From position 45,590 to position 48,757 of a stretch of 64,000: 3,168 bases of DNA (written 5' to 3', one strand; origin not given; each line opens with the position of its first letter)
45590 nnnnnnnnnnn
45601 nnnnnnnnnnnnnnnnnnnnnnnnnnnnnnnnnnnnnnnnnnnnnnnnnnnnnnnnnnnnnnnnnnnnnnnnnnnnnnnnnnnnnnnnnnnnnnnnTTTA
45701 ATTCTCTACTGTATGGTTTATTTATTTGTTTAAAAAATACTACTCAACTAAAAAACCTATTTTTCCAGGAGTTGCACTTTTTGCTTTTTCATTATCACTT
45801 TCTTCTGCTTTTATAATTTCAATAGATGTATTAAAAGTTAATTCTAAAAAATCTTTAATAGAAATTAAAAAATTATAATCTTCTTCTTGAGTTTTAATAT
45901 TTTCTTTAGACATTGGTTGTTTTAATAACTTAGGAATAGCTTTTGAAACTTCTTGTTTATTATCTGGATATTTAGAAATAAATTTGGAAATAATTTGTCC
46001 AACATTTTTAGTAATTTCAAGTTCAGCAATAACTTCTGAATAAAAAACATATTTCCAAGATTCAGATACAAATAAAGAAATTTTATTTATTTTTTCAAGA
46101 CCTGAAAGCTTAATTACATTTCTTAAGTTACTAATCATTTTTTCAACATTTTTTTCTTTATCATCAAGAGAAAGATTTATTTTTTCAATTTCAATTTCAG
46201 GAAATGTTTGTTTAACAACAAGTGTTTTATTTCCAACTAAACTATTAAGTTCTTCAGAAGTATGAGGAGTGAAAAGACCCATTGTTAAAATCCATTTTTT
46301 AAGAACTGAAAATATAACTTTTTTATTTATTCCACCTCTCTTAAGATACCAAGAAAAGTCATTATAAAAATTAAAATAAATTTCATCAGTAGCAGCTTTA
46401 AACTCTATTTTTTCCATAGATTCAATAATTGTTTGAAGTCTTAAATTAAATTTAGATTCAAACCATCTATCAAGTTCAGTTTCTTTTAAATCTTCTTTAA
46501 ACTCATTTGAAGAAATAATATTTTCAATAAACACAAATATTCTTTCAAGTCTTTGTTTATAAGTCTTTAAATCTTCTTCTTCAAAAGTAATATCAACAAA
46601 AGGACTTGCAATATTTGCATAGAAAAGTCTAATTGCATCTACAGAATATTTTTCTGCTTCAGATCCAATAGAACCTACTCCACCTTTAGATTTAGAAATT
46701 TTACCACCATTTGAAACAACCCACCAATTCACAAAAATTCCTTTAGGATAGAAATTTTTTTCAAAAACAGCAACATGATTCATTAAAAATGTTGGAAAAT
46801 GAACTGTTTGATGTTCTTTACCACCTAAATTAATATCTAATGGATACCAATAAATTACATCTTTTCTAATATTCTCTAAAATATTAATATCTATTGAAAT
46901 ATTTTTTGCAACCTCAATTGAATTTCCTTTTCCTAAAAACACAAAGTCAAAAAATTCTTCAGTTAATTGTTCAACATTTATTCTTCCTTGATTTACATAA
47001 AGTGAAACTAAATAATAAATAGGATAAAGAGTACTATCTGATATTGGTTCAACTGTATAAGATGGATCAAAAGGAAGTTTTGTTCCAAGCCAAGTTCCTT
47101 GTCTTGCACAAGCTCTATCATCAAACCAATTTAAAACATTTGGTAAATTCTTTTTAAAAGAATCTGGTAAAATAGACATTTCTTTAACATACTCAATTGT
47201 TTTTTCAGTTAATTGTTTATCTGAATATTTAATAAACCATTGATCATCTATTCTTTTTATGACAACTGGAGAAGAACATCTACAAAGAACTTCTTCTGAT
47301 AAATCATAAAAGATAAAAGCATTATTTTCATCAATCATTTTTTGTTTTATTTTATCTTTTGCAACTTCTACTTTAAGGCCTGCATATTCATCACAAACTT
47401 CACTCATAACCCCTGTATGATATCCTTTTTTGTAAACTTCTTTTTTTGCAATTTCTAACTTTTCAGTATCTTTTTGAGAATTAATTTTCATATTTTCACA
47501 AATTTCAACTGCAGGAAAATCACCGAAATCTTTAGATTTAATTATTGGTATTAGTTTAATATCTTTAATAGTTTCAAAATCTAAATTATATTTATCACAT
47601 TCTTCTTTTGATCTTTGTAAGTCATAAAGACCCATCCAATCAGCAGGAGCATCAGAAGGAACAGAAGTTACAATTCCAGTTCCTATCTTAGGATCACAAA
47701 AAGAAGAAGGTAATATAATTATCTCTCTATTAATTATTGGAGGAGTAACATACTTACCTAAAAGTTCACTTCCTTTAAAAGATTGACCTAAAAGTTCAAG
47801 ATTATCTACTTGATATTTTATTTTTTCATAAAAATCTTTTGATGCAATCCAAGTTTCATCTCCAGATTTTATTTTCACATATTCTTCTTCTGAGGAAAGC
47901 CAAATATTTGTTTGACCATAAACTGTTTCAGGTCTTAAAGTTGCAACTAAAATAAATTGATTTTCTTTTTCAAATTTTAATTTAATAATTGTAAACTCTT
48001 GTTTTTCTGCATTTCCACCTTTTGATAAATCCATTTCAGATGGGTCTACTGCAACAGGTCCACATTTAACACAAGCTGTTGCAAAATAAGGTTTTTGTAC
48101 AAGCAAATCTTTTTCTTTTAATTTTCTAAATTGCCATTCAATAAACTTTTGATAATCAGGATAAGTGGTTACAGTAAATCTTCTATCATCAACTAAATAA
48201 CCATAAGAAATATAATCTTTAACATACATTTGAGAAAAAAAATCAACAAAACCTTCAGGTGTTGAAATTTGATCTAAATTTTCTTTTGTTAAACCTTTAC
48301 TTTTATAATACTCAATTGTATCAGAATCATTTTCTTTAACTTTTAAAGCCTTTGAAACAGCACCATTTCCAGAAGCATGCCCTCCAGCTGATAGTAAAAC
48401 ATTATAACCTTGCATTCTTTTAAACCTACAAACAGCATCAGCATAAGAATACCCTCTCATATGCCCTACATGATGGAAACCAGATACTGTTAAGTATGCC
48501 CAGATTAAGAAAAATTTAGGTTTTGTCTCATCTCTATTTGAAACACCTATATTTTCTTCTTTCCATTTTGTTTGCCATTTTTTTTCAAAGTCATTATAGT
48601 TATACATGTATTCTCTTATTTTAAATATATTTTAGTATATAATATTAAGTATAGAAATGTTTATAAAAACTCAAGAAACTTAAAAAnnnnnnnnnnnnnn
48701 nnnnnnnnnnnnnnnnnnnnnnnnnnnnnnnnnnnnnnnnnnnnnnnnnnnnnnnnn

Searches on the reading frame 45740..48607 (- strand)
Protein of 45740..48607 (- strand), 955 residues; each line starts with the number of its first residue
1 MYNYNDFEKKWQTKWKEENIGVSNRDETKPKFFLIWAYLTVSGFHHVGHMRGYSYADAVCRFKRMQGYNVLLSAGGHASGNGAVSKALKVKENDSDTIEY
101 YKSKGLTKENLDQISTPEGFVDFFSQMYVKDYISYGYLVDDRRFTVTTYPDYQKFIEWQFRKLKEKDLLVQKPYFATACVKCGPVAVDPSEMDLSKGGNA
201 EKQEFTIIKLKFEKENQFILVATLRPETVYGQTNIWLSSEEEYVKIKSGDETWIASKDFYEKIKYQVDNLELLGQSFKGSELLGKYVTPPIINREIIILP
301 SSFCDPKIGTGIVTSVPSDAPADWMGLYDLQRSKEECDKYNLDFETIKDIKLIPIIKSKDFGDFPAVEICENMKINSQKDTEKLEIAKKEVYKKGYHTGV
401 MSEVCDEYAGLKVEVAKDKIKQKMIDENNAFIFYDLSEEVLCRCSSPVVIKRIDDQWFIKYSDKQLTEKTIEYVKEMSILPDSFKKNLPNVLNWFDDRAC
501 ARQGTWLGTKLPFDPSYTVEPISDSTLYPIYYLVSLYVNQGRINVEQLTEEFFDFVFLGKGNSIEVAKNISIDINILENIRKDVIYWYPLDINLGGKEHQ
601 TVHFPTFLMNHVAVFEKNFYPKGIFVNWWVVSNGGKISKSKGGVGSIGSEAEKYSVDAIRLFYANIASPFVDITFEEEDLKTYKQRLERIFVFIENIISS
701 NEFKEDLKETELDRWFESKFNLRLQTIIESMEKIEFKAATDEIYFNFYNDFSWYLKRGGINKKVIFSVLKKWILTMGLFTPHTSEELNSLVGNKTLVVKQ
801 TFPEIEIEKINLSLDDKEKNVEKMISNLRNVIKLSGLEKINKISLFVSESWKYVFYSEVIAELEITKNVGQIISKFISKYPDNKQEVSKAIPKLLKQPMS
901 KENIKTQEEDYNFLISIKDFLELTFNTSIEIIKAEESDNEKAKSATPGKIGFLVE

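Call 3: search_protein_families(library=pfam, proteins=[window:45740-48607:-], max_evalue=0.01)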
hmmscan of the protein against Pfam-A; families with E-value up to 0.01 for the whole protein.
window:45740-48607:- (955 aa): 4 families
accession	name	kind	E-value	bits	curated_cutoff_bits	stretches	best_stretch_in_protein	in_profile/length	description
PF00133.28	tRNA-synt_1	-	1.9e-20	73.5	22.7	2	11-513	2-245/414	tRNA synthetases class I (I, L, M and V)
PF08264.19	Anticodon_1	-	6.5e-19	68.7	25.1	1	713-835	1-139/148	Anticodon-binding domain of tRNA ligase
PF09334.17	tRNA-synt_1g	-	7.5e-15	55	20.1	2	599-681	295-372/391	tRNA synthetases class I (M)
PF13603.12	tRNA-synt_1_2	-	2.5e-08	34.1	25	1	206-324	10-126/185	Leucyl-tRNA synthetase, editing domain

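Call 67: search_protein_families(library=ncbifam, proteins=[window:45740-48607:-], max_evalue=0.00001)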
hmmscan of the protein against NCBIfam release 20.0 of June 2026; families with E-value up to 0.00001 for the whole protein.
window:45740-48607:- (955 aa): 15 families
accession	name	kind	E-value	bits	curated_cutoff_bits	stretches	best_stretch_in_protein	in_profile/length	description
NF008957.0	PRK12300.1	subfamily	2.3e-257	856.6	677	1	3-955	5-946/946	leucine--tRNA ligase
TIGR00395.1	leuS_arch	equivalog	6.6e-236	785.6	648.5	1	6-953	2-936/938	leucine--tRNA ligase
TIGR00422.1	valS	equivalog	1.2e-55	188.9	612.1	3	2-242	5-235/863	valine--tRNA ligase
NF004349.1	PRK05729.1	equivalog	4.1e-47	160.9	704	3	632-852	512-745/860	valine--tRNA ligase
NF009687.0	PRK13208.1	equivalog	2e-43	148.7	738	3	2-235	10-227/801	valine--tRNA ligase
TIGR00392.1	ileS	equivalog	2.4e-36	125.3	621.4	2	394-831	357-832/861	isoleucine--tRNA ligase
TIGR00396.1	leuS_bact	equivalog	1.9e-34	119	548.4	2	2-181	1-157/843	leucine--tRNA ligase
NF011492.0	PRK14900.1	equivalog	1.6e-22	79.3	1783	1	2-242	13-244/1044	valine--tRNA ligase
NF000258.1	MupB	exception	4.5e-19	67.8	1900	1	8-429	9-416/1033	mupirocin-resistant isoleucine--tRNA ligase MupB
NF000540.1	alt_ValS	exception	8.9e-19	66.9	900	1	5-80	7-83/827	valine--tRNA ligase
TIGR00398.1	metG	equivalog_domain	4.9e-16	58.5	336.35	1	577-744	265-443/530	methionine--tRNA ligase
NF000257.1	MupA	exception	1.1e-09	36.6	1900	1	21-324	25-320/1024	mupirocin-resistant isoleucine--tRNA ligase MupA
NF040702.1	ileS_w_GNAT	exception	6.8e-09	33.9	1999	1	445-686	587-829/1100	isoleucine--tRNA ligase, N-acetyltransferase domain-containing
NF001100.0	PRK00133.1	equivalog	8e-09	34.6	587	0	41-104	16-79/676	methionine--tRNA ligase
NF008900.0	PRK12267.1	equivalog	9.4e-07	27.7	598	1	586-744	252-415/648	methionine--tRNA ligase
